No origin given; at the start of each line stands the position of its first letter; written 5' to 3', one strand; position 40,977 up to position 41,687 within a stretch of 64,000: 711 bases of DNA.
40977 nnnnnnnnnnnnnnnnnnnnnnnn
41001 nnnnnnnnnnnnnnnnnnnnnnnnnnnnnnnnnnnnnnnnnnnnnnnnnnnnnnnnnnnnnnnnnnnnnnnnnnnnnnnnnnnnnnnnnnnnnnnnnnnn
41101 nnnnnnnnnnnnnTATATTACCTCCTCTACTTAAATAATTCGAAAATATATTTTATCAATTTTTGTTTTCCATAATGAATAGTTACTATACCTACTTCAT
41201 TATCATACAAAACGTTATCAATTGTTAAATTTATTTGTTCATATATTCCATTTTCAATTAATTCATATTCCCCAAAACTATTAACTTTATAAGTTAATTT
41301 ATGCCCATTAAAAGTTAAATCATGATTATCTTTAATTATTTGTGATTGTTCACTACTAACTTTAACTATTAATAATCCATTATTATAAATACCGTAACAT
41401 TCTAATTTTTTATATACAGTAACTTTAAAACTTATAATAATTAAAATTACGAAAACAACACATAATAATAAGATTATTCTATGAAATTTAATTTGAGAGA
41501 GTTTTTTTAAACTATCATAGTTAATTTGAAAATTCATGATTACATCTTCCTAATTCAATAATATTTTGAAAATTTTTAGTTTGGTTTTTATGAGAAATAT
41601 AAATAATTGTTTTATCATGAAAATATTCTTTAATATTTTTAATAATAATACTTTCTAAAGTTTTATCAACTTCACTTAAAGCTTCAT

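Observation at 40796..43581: Unannotated pair of double-glycine-leader peptides with a C39-ABC exporter and a miniature accessory protein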

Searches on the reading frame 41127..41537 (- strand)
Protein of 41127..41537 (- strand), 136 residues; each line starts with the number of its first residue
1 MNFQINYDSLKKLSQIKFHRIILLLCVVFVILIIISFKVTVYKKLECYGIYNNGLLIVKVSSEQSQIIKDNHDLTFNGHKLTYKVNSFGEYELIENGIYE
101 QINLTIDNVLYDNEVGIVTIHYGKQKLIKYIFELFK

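Call 3: search_protein_families(library=pfam, proteins=[window:41127-41537:-], max_evalue=1)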
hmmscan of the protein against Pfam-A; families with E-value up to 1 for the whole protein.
window:41127-41537:- (136 aa): 2 families
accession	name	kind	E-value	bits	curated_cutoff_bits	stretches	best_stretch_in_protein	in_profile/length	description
PF15889.10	DUF4738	-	0.0045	17.3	23.9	1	61-130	15-83/146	Domain of unknown function (DUF4738)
PF18040.7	BPA_C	-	0.086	13.3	26.2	1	58-116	17-77/95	beta porphyranase A C-terminal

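Call 4: search_protein_families(library=ncbifam, proteins=[window:41127-41537:-], max_evalue=1)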
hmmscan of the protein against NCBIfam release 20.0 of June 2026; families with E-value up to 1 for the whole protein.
window:41127-41537:- (136 aa): 0 families

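Call 8: find_homologous_proteins(query=window:41127-41537:-, max_evalue=0.001)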
Query window:41127-41537:- (136 aa): 20 proteins with E <= 0.001 among 60 candidates.
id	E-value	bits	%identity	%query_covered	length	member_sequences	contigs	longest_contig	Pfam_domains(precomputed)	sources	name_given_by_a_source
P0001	3.0e-78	278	99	100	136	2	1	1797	-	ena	-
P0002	2.3e-32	130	52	99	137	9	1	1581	-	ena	-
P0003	3.3e-32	129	51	99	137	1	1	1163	-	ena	-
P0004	2.2e-31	127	51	99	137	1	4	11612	-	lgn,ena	-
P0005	3.3e-31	126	51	99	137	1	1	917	-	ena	-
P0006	5.4e-31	125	51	99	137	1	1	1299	-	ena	-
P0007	4.7e-30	122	51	99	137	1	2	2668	-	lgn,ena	-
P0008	4.9e-30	122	51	99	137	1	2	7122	-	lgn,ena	-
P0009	7.0e-30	122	51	99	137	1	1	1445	-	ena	-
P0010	1.1e-29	121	50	99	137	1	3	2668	-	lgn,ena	-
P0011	1.4e-29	121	49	99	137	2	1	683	-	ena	-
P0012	1.9e-29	120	50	99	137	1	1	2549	-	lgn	-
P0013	4.0e-29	119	51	99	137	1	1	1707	-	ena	-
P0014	4.4e-29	119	50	99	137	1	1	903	-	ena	-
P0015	5.8e-29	119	50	99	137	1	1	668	-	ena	-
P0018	9.2e-29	118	49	99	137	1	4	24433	-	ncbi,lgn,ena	-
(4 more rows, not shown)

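Call 10: find_encoding_contigs(protein=P0018, flank=6000, max_places=4)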
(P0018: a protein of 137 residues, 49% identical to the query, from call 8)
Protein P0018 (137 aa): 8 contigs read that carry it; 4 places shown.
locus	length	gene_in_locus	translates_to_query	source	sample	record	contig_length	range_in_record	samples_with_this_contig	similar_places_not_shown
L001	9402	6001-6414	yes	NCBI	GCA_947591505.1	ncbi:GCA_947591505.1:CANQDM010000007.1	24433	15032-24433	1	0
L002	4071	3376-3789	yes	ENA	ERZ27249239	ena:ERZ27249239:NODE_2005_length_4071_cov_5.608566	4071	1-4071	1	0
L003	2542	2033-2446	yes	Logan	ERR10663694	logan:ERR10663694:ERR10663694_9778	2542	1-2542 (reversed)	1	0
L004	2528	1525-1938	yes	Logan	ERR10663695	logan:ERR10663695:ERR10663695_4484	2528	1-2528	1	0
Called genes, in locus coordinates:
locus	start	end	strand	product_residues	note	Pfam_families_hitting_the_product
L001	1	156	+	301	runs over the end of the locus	PF00551:Formyl_trans_N, PF02911:Formyl_trans_C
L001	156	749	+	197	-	-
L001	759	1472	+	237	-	PF01066:CDP-OH_P_transf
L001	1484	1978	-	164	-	PF12685:SpoIIIAH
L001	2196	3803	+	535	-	-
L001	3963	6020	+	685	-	PF03412:Peptidase_C39, PF00664:ABC_membrane, PF00005:ABC_tran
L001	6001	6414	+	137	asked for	-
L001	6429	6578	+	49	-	-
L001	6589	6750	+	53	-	-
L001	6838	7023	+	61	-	PF01165:Ribosomal_S21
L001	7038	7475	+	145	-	PF09424:YqeY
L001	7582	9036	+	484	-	-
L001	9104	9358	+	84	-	PF07873:YabP (weak)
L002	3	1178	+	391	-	?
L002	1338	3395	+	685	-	PF03412:Peptidase_C39, PF00664:ABC_membrane, PF00005:ABC_tran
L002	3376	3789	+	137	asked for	-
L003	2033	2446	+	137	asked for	-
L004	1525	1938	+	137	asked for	-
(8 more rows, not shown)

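Call 17: find_related_loci(query=A1, collection=genome_contigs, flank=6000)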
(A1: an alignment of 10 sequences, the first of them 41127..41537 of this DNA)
Query A1 (136 aa) in genome_contigs; peptide patterns used: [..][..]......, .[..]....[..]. (x = any residue, [..] = any of these).
599 stretches matched a pattern (row limit reached: there are more); 6 encode a relative of the query (tblastn E <= 1e-3); 6 distinct loci.
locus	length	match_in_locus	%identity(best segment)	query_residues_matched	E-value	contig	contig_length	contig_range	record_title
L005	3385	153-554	52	3-136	1e-37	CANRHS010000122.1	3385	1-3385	MAG: uncultured Bacilli bacterium isolate Lapin-023__bin34 genome assembly, contig: Lapin-023__NODE_33022_length_3385_co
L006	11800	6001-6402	52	3-136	2e-37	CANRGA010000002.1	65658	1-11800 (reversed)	MAG: uncultured Bacilli bacterium isolate Lapin-022__bin6 genome assembly, contig: Lapin-022__NODE_405_length_65658_cov_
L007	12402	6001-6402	51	3-136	9e-35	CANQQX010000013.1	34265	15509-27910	MAG: uncultured Bacilli bacterium isolate Lapin-008__bin51 genome assembly, contig: Lapin-008__NODE_1499_length_34265_co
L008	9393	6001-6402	49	3-136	5e-32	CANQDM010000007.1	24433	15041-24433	MAG: uncultured Bacilli bacterium isolate Lapin-007__bin22 genome assembly, contig: Lapin-007__NODE_646_length_24433_cov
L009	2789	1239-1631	46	6-136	2e-31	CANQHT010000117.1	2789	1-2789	MAG: uncultured Bacilli bacterium isolate Lapin-027__bin78 genome assembly, contig: Lapin-027__NODE_45487_length_2789_co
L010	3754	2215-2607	45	6-136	9e-31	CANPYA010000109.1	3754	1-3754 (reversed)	MAG: uncultured Bacilli bacterium isolate Lapin-005__bin123 genome assembly, contig: Lapin-005__NODE_36958_length_3754_c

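Call 19: predict_structure(alignment_id=A1)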
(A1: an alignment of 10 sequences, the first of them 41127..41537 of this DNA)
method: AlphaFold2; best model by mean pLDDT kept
length: 136 residues; sequences in the alignment: 10
mean_pLDDT: 81.5   pTM: 0.61
mean pLDDT of the five models: 81.5, 80.6, 80.2, 78.9, 78.8
residues with pLDDT >= 90: 30; 70-90: 89; 50-70: 16; < 50: 1
segments of 3 or more residues with pLDDT < 50: none
pLDDT, mean of each block of 10 residues (from residue 1): 54 69 86 80 89 90 87 89 86 79 87 90 78 74
secondary structure, 60 per line:
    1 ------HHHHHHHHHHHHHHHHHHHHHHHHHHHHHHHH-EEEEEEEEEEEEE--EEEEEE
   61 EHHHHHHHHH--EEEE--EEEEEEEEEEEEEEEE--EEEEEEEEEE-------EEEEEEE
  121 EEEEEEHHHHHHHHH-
elements in order: H7-38 E40-52 E55-61 H62-70 E73-76 E79-94 E97-106 E114-126 H127-135

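Call 21: search_protein_representatives(alignment_id=A1)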
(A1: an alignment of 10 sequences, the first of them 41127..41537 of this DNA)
Query: 10 sequences, 137 profile positions. Proteins with E-value up to 0.001 (for the whole library): 143; up to 1e-10: 43; up to 1e-30: 19. The best 143 are listed.
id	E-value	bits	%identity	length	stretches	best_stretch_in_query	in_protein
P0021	3.2e-44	166.4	-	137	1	1-137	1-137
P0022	1.9e-41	157.4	-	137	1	1-137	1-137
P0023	6.8e-41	155.6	-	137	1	1-137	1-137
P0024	1.2e-40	154.8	-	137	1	1-137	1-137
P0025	3.1e-40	153.5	-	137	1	1-137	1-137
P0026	5.8e-39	149.3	-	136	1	1-137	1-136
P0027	6.1e-38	146.0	-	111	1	30-137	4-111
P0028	1.2e-37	145.1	-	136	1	1-137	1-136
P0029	1.5e-37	144.8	-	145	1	1-137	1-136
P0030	1.7e-36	141.4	-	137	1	1-137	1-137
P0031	7.1e-35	136.1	-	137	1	1-137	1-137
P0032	1.3e-34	135.2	-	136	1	1-137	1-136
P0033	3.7e-34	133.8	-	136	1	1-136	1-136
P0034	6.2e-34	133.1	-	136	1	1-137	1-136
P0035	1.3e-33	132.0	-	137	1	1-137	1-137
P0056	4.5e-14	68.7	-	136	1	6-136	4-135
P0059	5.1e-12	62.1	-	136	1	7-137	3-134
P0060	1.5e-11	60.5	-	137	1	4-133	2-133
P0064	1.4e-10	57.5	-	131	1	4-134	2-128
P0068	6.7e-10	55.2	-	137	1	5-136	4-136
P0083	1.3e-08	51.0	-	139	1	7-136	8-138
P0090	9.1e-08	48.3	-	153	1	7-134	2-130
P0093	1.4e-07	47.7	-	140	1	4-134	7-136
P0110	7.1e-06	42.2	-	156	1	8-135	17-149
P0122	3.4e-05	40.0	-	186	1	20-131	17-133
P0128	5.8e-05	39.2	-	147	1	19-136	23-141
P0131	8.0e-05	38.8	-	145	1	9-136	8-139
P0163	9.2e-04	35.3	-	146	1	7-135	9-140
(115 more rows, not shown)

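Call 22: fold_search(model_id=the predicted structure, library=pdb)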
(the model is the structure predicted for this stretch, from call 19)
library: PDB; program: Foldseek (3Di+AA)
matches with E <= 10: 836; with E <= 0.001: 0
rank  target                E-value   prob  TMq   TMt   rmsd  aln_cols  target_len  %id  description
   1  8zis_D                1.6e-02  1.00  0.37  0.11   4.4       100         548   10  HerA Hexamer (released 2025-03-12)
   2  8zis_C                2.9e-02  0.99  0.37  0.11   7.8       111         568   12  HerA Hexamer (released 2025-03-12)
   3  8zis_B                5.2e-02  0.97  0.36  0.10   9.0       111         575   13  HerA Hexamer (released 2025-03-12)
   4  9qgy_G                7.7e-02  0.96  0.34  0.16   4.7        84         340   13  Structure of the YbjP lipoprotein bound to the MacAB-TolC tripartite efflux pump (released 2026-03-25)
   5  3ftu                  9.1e-02  0.75  0.27  0.08   7.1        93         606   16  Leukotriene A4 hydrolase in complex with dihydroresveratrol (released 2009-07-28)
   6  3fum                  1.3e-01  0.63  0.26  0.08   7.2        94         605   15  Leukotriene A4 hydrolase in complex with (R)-pyridin-4-yl[4-(2-pyrrolidin-1-ylethoxy)phenyl]methanol (released 2009-07-28)
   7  5nia                  1.7e-01  0.75  0.29  0.09   6.9        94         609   14  Crystal structure of human LTA4H mutant D375N in open conformation (crystal form I) (released 2017-08-23)
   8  1gw6                  1.7e-01  0.60  0.26  0.08   7.1        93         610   16  STRUCTURE OF LEUKOTRIENE A4 HYDROLASE D375N MUTANT (released 2003-03-06)
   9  5nik_D                1.8e-01  0.95  0.36  0.17   4.4        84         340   14  Structure of the MacAB-TolC ABC-type tripartite multidrug efflux pump (released 2017-05-24)
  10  3b7s_A                1.8e-01  0.69  0.28  0.09   6.8        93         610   16  [E296Q]LTA4H in complex with RSR substrate (released 2008-09-16)
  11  5xu0_B                1.9e-01  0.97  0.40  0.25   3.8        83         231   11  Structure of the membrane fusion protein Spr0693 from Streptococcus pneumoniae R6 (released 2018-01-24)
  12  5iw7_C                1.9e-01  0.84  0.33  0.11   5.1        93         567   15  Crystal structure of yeast Tsr1, a pre-40S ribosome synthesis factor (released 2016-06-15)
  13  6enb_A                2.0e-01  0.54  0.26  0.08   7.2        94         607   15  LTA4 hydrolase (E297Q) mutant in complex with Pro-Gly-Pro peptide (released 2017-12-13)
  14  8xav_E                2.2e-01  0.85  0.37  0.11   7.6       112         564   13  Cryo-EM structure of an anti-phage defense complex (released 2024-06-05)
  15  3fui                  2.2e-01  0.25  0.19  0.06   9.2        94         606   14  Leukotriene A4 hydrolase in complex with N-benzyl-4-[(2R)-pyrrolidin-2-ylmethoxy]aniline (released 2009-07-28)
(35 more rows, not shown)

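Call 24: find_encoding_contigs(protein=P0060, flank=5000, max_places=3)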
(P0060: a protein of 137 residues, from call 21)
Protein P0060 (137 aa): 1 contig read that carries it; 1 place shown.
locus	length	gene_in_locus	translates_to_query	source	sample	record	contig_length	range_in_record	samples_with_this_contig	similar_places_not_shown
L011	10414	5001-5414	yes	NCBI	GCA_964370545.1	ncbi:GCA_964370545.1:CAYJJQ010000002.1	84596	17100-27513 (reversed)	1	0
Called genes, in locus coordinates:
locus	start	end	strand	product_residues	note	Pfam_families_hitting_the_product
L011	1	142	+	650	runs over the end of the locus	PF03717:PBP_dimer, PF00905:Transpeptidase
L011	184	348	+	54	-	PF00471:Ribosomal_L33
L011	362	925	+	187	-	PF08207:EFP_N, PF01132:EFP, PF09285:Elong-fact-P_C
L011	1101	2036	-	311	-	PF10646:Germane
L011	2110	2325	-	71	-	PF00196:GerE, PF08281:Sigma70_r4_2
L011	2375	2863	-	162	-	PF12685:SpoIIIAH (weak)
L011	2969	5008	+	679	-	PF03412:Peptidase_C39, PF13529:Peptidase_C39_2 (faint), PF00664:ABC_membrane, PF00005:ABC_tran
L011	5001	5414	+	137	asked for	-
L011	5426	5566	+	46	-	-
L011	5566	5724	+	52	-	-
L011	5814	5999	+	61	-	PF01165:Ribosomal_S21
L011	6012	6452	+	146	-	PF09424:YqeY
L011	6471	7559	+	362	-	PF21016:RlmN_N, PF04055:Radical_SAM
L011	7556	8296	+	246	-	PF00481:PP2C, PF13672:PP2C_2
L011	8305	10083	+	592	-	PF00069:Pkinase, PF07714:PK_Tyr_Ser-Thr, PF14531:Kinase-like (faint), PF03109:ABC1 (weak), PF03793:PASTA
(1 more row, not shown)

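Call 27: find_encoding_contigs(protein=P0110, flank=5000, max_places=3)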
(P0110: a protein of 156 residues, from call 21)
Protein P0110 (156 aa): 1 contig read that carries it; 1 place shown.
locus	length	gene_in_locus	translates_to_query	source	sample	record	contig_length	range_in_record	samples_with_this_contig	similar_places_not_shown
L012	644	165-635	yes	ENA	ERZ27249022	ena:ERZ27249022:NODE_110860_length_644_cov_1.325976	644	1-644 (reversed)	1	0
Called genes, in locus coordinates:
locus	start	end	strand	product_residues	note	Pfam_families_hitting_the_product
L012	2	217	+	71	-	?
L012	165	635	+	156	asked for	-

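Call 28: find_encoding_contigs(protein=P0093, flank=5000, max_places=3)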
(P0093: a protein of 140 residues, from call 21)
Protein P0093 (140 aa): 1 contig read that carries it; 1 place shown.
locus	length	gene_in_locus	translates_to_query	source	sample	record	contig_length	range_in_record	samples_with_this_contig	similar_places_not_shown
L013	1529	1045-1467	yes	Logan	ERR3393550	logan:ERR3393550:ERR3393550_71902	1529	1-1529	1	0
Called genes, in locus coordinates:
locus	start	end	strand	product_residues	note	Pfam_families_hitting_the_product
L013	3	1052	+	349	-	?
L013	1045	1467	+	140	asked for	-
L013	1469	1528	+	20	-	?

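Call 33: search_solved_structures(query=A2, max_evalue=10)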
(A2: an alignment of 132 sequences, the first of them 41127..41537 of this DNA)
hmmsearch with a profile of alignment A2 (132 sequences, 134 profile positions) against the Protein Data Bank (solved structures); distinct sequences matched with E-value up to 10: 0.

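Call 34: search_protein_families(library=pfam, alignment_id=A2, max_evalue=0.1)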
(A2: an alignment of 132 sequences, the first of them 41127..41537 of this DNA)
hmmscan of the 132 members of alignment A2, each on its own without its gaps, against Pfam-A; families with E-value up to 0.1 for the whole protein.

A. member 1, window:41127-41537:- (136 aa): 2 families
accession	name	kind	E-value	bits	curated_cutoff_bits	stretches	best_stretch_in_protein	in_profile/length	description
PF15889.10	DUF4738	-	0.0045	17.3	23.9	1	61-130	15-83/146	Domain of unknown function (DUF4738)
PF18040.7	BPA_C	-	0.086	13.3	26.2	0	58-116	17-77/95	beta porphyranase A C-terminal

B. families by the number of members that match (of 132 scanned): 76 families (the first 25 are shown)
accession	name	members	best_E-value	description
PF15889.10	DUF4738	3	0.0045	Domain of unknown function (DUF4738)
PF18040.7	BPA_C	3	0.0077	beta porphyranase A C-terminal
PF13800.11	Sigma_reg_N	2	0.0065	Sigma factor regulator N-terminal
PF21232.3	Yme1-like_N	2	0.017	Yme1-like, N-terminal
PF01985.26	CRS1_YhbY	2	0.02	CRS1 / YhbY (CRM) domain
PF03314.20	DUF273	1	0.0011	Protein of unknown function, DUF273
PF04584.19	Pox_A28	1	0.0012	Poxvirus A28 family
PF14302.11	DUF4377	1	0.0026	Domain of unknown function (DUF4377)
PF24956.1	Msl2-3_C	1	0.0028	Mechanosensitive ion channel protein 2/3 C-terminal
PF14036.11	YlaH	1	0.0072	YlaH-like protein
PF19579.4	FtsL_2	1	0.0074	Bacteriodetes cell division protein (FtsL-like)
PF04159.19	NB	1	0.0089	NB glycoprotein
PF25364.1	PH_NDK7_N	1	0.012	Nucleoside diphosphate kinase 7 N-terminal PH domain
PF15658.11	Latrotoxin_C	1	0.012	Latrotoxin C-terminal domain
PF10943.13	DUF2632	1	0.013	Protein of unknown function (DUF2632)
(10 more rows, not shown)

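Call 36: list_cluster_members(proteins=[P0056, P0059, P0064, P0068, P0083, P0090, P0122, P0128, P0131, P0163])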
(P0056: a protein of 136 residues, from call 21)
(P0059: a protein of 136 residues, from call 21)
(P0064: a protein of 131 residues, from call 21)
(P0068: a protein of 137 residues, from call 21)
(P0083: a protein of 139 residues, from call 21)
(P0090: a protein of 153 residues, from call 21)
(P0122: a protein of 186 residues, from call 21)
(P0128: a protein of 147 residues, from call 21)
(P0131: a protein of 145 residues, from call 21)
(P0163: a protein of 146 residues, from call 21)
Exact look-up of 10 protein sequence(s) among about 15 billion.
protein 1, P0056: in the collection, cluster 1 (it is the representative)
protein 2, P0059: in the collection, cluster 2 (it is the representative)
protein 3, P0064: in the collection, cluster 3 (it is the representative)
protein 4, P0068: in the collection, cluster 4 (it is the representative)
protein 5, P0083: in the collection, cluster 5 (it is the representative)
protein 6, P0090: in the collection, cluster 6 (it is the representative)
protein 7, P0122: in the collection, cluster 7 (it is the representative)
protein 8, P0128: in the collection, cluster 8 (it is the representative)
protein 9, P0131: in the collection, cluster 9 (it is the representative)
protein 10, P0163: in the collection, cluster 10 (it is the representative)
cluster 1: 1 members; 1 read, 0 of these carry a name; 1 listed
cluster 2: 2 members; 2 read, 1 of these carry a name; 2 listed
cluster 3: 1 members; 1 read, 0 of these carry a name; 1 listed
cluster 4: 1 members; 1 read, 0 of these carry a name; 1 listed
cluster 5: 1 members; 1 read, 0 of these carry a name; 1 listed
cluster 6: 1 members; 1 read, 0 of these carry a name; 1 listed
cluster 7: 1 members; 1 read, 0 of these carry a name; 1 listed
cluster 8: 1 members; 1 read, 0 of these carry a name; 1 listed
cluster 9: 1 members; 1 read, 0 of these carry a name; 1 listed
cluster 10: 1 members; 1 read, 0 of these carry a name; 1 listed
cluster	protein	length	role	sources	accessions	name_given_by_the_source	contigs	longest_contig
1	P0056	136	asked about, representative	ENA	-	-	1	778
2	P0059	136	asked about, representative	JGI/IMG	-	-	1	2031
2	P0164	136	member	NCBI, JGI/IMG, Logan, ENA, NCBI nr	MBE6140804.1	MAG: hypothetical protein E7172_04650 [Firmicutes bacterium] | hypothetical protein [Bacillota bacterium]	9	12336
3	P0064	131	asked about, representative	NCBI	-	-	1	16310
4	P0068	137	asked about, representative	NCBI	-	-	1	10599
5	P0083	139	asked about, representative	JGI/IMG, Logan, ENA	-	-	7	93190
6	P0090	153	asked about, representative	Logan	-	-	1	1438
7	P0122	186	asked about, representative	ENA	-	-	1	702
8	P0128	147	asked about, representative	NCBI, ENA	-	-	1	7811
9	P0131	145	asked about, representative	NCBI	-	-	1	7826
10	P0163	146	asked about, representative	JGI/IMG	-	-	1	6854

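Call 37: find_encoding_contigs(protein=P0083, flank=6000, max_places=2)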
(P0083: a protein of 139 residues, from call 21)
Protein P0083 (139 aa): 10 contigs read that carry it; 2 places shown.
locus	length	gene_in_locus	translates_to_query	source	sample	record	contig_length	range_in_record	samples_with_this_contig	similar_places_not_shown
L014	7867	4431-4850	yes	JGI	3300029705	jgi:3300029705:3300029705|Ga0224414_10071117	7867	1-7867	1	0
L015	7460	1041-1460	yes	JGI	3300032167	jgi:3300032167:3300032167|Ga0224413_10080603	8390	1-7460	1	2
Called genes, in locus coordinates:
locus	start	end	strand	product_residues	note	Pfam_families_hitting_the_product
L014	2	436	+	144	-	?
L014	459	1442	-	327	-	PF10646:Germane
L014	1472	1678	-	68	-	PF00196:GerE, PF04545:Sigma70_r4, PF08281:Sigma70_r4_2, PF04967:HTH_10 (weak), PF12728:HTH_17 (faint)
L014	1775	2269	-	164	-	PF12685:SpoIIIAH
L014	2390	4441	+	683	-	PF03412:Peptidase_C39, PF00664:ABC_membrane, PF00005:ABC_tran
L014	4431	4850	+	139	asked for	-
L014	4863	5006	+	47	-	-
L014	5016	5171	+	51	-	-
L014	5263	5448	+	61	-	PF01165:Ribosomal_S21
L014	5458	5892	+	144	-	PF09424:YqeY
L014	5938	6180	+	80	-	PF07873:YabP (weak)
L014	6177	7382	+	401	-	PF06898:YqfD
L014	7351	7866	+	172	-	?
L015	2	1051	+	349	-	?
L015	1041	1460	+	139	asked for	-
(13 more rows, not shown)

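Call 38: find_encoding_contigs(protein=P0128, flank=6000, max_places=2)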
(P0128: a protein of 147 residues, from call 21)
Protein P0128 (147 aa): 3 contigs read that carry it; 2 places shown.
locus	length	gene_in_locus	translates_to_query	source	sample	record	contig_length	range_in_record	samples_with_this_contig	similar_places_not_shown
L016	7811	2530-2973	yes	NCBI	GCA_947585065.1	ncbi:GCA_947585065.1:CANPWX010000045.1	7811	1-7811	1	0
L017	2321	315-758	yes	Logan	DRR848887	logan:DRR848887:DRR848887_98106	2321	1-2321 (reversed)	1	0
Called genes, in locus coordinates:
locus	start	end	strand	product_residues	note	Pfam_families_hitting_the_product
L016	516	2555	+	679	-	PF03412:Peptidase_C39, PF00664:ABC_membrane, PF00005:ABC_tran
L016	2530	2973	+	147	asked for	-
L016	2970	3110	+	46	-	-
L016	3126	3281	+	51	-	-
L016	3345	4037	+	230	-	PF12323:HTH_OrfB_IS605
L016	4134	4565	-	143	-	PF01047:MarR (faint), PF07022:Phage_CI_repr (weak), PF12844:HTH_19, PF13560:HTH_31, PF01381:HTH_3, PF13560:HTH_31 (weak), PF01381:HTH_3, PF12844:HTH_19, +12 more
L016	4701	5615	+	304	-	-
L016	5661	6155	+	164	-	-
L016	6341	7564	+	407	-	PF00579:tRNA-synt_1b, PF22421:SYY_C-terminal, PF01479:S4 (weak)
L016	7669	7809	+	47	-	?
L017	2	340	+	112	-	?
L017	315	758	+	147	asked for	-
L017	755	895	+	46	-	-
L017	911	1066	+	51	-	-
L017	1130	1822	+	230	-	PF12323:HTH_OrfB_IS605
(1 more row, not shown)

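Call 39: find_encoding_contigs(protein=P0131, flank=6000, max_places=2)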
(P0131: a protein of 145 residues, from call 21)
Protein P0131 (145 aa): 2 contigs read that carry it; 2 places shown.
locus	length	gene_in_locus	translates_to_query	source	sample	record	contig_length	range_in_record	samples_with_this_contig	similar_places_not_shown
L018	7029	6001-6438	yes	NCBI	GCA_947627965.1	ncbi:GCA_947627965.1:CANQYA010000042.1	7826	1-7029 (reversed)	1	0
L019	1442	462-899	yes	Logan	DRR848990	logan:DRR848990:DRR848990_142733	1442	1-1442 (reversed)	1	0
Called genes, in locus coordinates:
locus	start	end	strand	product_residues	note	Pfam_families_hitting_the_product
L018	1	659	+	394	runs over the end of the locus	PF01183:Glyco_hydro_25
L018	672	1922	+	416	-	PF12913:SH3_6, PF00877:NLPC_P60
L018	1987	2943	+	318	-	PF23441:SDR (faint), PF00106:adh_short, PF08659:KR, PF13561:adh_short_C2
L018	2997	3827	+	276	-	PF00565:SNase, PF09479:Flg_new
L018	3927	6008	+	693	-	PF03412:Peptidase_C39, PF00664:ABC_membrane, PF00005:ABC_tran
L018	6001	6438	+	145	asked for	-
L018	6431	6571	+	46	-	-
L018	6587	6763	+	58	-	-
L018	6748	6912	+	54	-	-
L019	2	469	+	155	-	?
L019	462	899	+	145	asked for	-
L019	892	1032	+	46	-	-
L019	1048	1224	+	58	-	-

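Call 40: find_encoding_contigs(protein=P0064, flank=6000, max_places=2)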
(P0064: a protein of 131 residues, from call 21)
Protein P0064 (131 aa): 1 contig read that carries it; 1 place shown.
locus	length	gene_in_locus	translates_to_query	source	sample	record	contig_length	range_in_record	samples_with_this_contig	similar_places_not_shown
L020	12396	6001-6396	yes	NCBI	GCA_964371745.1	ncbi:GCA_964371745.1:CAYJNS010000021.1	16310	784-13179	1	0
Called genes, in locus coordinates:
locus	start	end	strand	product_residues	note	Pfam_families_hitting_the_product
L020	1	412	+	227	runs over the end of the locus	PF02706:Wzz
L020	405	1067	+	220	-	PF10609:ParA, PF13614:AAA_31, PF01656:CbiA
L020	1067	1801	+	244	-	PF19567:CpsB_CapC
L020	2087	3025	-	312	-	PF10646:Germane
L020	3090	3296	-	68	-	PF04545:Sigma70_r4, PF00196:GerE, PF08281:Sigma70_r4_2, PF08279:HTH_11 (faint)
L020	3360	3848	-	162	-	PF12685:SpoIIIAH (weak)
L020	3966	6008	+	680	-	PF03412:Peptidase_C39, PF00664:ABC_membrane, PF00005:ABC_tran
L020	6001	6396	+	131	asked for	-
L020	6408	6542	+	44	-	-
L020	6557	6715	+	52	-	-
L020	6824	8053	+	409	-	-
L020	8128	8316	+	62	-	PF01165:Ribosomal_S21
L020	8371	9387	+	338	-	PF21016:RlmN_N, PF04055:Radical_SAM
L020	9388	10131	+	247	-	PF00481:PP2C (weak), PF13672:PP2C_2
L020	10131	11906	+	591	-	PF00069:Pkinase, PF03109:ABC1 (faint), PF07714:PK_Tyr_Ser-Thr, PF14531:Kinase-like (weak), PF03793:PASTA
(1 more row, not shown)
